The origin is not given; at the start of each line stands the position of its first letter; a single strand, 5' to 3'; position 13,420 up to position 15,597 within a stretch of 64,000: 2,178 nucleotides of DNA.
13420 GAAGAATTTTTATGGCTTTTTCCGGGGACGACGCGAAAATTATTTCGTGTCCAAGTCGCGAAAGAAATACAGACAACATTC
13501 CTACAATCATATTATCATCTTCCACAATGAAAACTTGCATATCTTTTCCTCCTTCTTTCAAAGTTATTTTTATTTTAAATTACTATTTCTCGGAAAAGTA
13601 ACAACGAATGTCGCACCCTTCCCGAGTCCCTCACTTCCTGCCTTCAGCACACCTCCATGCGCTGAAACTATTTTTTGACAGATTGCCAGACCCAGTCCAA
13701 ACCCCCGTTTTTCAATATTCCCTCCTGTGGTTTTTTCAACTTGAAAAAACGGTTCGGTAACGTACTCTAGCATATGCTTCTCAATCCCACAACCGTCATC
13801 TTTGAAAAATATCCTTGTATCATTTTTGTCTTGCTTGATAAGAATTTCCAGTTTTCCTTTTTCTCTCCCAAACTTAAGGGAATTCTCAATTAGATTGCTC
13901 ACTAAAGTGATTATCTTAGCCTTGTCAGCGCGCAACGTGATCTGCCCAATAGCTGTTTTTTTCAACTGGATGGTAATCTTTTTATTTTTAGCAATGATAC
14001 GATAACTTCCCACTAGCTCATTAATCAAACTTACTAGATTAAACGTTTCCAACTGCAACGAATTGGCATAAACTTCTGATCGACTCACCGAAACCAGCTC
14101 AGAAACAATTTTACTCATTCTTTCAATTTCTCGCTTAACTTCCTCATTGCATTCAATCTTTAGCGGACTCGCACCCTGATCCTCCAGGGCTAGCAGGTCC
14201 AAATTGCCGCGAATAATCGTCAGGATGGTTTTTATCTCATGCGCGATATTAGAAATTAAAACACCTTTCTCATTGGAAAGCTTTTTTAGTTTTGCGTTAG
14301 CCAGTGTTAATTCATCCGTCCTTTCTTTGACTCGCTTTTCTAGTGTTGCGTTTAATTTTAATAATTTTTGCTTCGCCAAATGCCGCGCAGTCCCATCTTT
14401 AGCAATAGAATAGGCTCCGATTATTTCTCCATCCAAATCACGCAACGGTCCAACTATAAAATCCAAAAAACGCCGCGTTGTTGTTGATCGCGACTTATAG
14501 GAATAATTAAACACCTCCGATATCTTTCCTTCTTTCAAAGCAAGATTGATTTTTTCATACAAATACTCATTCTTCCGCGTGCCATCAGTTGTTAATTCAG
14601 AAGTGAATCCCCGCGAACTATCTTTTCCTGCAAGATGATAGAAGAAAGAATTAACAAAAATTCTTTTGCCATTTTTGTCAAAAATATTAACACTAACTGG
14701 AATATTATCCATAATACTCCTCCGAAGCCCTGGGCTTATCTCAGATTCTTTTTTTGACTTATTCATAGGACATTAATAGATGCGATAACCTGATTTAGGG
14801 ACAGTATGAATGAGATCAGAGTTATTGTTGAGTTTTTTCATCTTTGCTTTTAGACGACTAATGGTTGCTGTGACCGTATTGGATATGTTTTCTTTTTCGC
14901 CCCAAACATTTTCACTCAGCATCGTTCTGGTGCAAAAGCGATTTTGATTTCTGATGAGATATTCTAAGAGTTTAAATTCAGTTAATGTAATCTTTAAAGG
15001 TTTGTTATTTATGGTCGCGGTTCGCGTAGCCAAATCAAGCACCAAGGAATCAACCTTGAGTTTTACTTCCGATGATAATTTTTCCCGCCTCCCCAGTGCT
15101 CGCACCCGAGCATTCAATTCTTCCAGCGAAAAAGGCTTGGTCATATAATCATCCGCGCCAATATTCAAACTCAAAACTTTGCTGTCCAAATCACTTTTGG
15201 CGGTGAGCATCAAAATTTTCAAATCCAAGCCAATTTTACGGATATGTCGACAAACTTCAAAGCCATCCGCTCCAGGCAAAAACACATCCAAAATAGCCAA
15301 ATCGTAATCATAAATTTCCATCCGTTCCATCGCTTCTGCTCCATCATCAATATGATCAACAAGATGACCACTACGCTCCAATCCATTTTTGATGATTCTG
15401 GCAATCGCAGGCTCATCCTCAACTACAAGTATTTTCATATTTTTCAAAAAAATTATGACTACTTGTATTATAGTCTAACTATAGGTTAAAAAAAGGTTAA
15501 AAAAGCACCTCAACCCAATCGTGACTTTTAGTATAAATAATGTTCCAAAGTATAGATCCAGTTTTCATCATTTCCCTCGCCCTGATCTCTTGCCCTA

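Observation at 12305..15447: Two-component operon ending in a receiver-domain / RlmN-Cfr radical-SAM methyltransferase fusion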

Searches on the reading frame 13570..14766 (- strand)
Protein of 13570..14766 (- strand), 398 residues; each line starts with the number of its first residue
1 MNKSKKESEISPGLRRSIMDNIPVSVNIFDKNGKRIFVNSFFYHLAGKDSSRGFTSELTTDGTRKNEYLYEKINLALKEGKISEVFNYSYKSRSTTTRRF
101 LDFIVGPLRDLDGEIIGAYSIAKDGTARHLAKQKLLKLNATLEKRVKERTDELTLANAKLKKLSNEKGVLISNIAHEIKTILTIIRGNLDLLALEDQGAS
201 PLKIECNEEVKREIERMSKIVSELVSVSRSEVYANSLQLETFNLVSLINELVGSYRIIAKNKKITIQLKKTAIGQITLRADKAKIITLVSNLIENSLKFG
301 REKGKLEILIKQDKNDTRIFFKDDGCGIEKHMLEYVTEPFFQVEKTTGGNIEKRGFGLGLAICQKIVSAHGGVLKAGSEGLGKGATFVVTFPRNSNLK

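Call 3: search_protein_families(library=pfam, proteins=[window:13570-14766:-], max_evalue=0.1)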
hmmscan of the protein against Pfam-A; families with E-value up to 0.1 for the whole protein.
window:13570-14766:- (398 aa): 4 families
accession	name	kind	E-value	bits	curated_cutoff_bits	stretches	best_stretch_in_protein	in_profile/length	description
PF02518.31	HATPase_c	-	6.2e-22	78.6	26.4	1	281-393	2-109/111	Histidine kinase-, DNA gyrase B-, and HSP90-like ATPase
PF00512.31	HisKA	-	7.8e-11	42.3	26.9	1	167-231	2-64/66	His Kinase A (phospho-acceptor) domain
PF13589.12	HATPase_c_3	-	0.0035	17.8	25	1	289-363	7-82/137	Histidine kinase-, DNA gyrase B-, and HSP90-like ATPase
PF08448.16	PAS_4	-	0.0096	16.6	23.1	1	20-129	2-109/110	PAS fold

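Call 77: search_protein_families(library=padloc, proteins=[window:13570-14766:-], max_evalue=0.001)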
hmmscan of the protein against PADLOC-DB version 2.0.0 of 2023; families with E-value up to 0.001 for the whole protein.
window:13570-14766:- (398 aa): 1 family
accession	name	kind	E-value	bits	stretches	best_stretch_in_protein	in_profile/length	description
PDLC04647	PDC-M43B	-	1.4e-06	25.6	1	289-376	232-317/347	-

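Call 109: find_homologous_proteins(query=window:13570-14766:-, max_evalue=1e-40)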
Query window:13570-14766:- (398 aa): 24 proteins with E <= 1e-40 among 7100 candidates.
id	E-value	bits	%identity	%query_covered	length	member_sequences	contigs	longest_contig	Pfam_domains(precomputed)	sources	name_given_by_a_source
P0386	4.9e-239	811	100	95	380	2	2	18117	PF02518.32,PF00512.32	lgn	-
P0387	3.6e-187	640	88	86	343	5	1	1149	PF02518.32,PF00512.32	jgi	-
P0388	1.5e-165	569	68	99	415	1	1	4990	PF02518.32,PF00512.32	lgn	-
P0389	8.6e-118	412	53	95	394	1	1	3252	PF02518.32,PF00512.32,PF13589.13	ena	-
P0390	1.2e-110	389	49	95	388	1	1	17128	PF02518.32,PF00512.32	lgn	-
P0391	4.7e-109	383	49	95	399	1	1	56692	PF02518.32,PF00512.32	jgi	jgi:signal transduction histidine kinase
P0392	7.8e-109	383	47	97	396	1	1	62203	PF02518.32,PF00512.32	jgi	jgi:signal transduction histidine kinase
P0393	1.3e-108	382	47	99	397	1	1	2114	PF02518.32,PF00512.32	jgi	jgi:PAS domain S-box-containing protein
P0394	7.0e-106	373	48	95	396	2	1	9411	PF08448.17,PF02518.32,PF00512.32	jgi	-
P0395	1.9e-105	372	48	94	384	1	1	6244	PF02518.32,PF00512.32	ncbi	-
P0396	5.1e-104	367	45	98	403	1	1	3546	PF08448.17,PF02518.32,PF00512.32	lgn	-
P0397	4.8e-103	364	46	95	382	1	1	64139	PF08448.17,PF02518.32,PF00512.32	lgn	-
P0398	7.4e-103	363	46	95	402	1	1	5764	PF02518.32,PF00512.32,PF13589.13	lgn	-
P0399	2.0e-100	355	45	97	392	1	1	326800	PF02518.32,PF00512.32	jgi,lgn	jgi:two-component system phosphate regulon sensor histidine kinase PhoR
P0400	3.0e-100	354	47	95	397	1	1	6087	PF02518.32,PF00512.32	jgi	jgi:signal transduction histidine kinase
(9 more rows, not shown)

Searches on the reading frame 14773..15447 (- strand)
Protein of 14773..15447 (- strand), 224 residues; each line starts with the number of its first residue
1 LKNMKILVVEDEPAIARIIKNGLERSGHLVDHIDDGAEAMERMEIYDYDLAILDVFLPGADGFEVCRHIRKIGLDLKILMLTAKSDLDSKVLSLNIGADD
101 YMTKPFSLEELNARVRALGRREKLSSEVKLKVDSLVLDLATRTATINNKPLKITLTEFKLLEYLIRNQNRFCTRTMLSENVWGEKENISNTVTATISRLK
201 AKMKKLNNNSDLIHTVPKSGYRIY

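Call 3: search_protein_families(library=pfam, proteins=[window:14773-15447:-], max_evalue=0.1)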
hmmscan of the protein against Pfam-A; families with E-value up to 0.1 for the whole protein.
window:14773-15447:- (224 aa): 2 families
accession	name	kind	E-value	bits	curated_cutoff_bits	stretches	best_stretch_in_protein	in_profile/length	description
PF00072.30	Response_reg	-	2.1e-28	99.1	30.2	1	6-116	1-111/111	Response regulator receiver domain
PF00486.34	Trans_reg_C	-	7.7e-20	71.2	26.2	1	149-223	2-77/77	Transcriptional regulatory protein, C terminal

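Call 77: search_protein_families(library=padloc, proteins=[window:14773-15438:-], max_evalue=0.001)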
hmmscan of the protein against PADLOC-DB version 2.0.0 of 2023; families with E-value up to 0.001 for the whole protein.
window:14773-15438:- (221 aa): 2 families
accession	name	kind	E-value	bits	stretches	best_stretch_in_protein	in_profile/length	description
PDLC04726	PDC-M60C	-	3.9e-05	20.7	1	1-58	1-61/407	-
PDLC00405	SduA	-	8.4e-05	20.2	1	2-60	8-66/323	DUF4263 domain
